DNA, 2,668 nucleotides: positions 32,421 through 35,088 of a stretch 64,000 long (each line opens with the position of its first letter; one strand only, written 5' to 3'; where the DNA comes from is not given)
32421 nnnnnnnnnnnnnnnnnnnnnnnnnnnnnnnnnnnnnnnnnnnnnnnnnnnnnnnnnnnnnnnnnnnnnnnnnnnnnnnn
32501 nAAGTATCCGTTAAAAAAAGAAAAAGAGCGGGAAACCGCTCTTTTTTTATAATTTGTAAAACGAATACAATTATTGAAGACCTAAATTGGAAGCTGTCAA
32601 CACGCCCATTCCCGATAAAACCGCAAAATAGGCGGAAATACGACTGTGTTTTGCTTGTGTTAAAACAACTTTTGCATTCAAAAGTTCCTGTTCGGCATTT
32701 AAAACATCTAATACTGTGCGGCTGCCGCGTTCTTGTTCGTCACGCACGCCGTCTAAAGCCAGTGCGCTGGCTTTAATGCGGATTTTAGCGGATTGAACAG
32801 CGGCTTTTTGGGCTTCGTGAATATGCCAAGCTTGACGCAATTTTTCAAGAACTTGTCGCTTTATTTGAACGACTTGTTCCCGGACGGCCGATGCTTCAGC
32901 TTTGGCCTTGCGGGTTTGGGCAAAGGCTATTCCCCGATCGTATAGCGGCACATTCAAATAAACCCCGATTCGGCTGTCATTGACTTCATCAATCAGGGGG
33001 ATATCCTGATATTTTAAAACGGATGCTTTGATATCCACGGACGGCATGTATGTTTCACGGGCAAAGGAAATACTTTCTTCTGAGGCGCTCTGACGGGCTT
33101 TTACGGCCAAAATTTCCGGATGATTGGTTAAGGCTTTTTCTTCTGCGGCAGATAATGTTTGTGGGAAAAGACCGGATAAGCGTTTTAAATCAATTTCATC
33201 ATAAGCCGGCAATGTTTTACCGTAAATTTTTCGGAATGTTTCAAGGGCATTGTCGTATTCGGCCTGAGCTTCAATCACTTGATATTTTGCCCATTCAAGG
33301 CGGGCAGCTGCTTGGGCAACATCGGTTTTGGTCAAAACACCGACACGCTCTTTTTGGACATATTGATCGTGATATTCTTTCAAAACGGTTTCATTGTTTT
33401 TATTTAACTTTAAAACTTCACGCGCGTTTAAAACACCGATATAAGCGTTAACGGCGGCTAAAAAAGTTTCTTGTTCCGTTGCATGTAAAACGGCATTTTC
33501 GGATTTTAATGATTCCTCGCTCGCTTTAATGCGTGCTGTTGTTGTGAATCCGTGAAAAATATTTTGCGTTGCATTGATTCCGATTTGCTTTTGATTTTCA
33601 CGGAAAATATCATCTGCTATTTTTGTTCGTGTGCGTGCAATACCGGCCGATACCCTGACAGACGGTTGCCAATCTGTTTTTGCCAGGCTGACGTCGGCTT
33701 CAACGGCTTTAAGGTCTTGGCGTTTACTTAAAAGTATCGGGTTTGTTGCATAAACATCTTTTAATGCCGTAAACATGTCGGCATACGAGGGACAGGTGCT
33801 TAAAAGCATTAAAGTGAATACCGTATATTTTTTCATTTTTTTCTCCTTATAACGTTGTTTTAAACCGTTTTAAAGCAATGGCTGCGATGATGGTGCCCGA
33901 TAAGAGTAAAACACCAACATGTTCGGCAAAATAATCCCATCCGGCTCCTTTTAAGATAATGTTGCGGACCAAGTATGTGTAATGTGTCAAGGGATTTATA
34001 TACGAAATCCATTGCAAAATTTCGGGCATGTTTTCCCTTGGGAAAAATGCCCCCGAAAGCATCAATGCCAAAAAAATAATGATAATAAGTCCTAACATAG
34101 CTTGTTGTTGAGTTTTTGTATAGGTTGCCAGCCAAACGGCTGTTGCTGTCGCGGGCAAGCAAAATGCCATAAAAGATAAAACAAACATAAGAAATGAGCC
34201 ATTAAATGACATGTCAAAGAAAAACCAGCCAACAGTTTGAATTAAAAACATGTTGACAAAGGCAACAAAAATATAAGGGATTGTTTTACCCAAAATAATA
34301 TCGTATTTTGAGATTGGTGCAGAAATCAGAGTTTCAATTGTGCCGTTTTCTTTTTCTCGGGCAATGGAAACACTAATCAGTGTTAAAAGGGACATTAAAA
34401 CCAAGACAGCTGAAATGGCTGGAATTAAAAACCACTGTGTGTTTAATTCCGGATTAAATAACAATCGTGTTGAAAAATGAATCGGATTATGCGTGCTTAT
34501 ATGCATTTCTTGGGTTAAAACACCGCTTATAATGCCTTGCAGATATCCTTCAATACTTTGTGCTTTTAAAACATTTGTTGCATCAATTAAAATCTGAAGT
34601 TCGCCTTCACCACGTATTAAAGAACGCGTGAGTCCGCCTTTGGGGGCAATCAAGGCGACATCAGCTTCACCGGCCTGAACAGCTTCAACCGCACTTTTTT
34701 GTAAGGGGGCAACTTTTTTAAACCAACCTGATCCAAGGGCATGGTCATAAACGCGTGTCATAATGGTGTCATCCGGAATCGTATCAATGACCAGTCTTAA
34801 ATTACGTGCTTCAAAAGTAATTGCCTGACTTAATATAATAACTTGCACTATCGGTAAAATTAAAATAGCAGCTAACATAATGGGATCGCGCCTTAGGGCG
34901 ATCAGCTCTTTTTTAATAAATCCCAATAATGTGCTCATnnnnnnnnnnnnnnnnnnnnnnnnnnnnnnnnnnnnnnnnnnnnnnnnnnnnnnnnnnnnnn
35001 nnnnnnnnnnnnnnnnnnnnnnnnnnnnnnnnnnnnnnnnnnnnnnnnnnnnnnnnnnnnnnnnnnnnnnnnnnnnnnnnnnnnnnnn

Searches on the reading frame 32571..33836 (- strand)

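Call 3: search_protein_families(library=pfam, proteins=[window:32571-33836:-], max_evalue=0.01)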
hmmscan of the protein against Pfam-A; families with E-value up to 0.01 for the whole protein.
window:32571-33836:- (421 aa): 2 families
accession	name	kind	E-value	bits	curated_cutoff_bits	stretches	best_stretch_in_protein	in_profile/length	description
PF02321.23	OEP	-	5.8e-50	170.1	22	2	24-204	4-185/187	Outer membrane efflux protein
PF10662.15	PduV-EutP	-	0.0085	16.3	21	0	146-193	74-121/143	Ethanolamine utilisation - propanediol utilisation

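Call 4: search_protein_families(library=ncbifam, proteins=[window:32571-33836:-], max_evalue=0.01)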
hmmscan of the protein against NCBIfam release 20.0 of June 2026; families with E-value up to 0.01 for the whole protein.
window:32571-33836:- (421 aa): 5 families
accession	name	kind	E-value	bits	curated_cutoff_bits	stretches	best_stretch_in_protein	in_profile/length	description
TIGR01844.1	type_I_sec_TolC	subfamily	6.8e-78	262.5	225.15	1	23-420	7-407/414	TolC family outer membrane protein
NF007002.0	PRK09465.1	equivalog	2.9e-40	138.2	495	1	11-418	16-431/460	outer membrane channel protein TolC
TIGR01845.1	outer_NodT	subfamily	3e-17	62.6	210.05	1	28-411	66-458/460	efflux transporter outer membrane subunit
NF052390.1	efflux_OMP_AbuO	equivalog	2.1e-13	49.8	700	1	3-414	4-434/447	multidrug efflux outer membrane protein AbuO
NF007390.0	PRK09915.1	equivalog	4.5e-06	25.6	597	1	129-411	191-476/488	MdtP family multidrug efflux transporter outer membrane subunit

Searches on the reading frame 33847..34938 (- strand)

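Call 55: search_protein_families(library=pfam, proteins=[window:33847-34938:-], max_evalue=0.00001)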
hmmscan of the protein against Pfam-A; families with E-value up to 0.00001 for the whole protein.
window:33847-34938:- (363 aa): 4 families
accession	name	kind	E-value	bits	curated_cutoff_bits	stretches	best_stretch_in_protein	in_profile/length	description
PF12698.13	ABC2_membrane_3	-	3.7e-45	155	31.6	1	21-356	3-346/347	ABC-2 family transporter protein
PF01061.29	ABC2_membrane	-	6.2e-26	91.7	26.9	1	158-328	51-210/211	ABC-2 type transporter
PF12679.13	ABC2_membrane_2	-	5.9e-17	62.3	27.2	1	8-360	4-279/283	ABC-2 family transporter protein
PF12730.13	ABC2_membrane_4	-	6.9e-07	29.9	27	1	175-291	52-176/179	ABC-2 family transporter protein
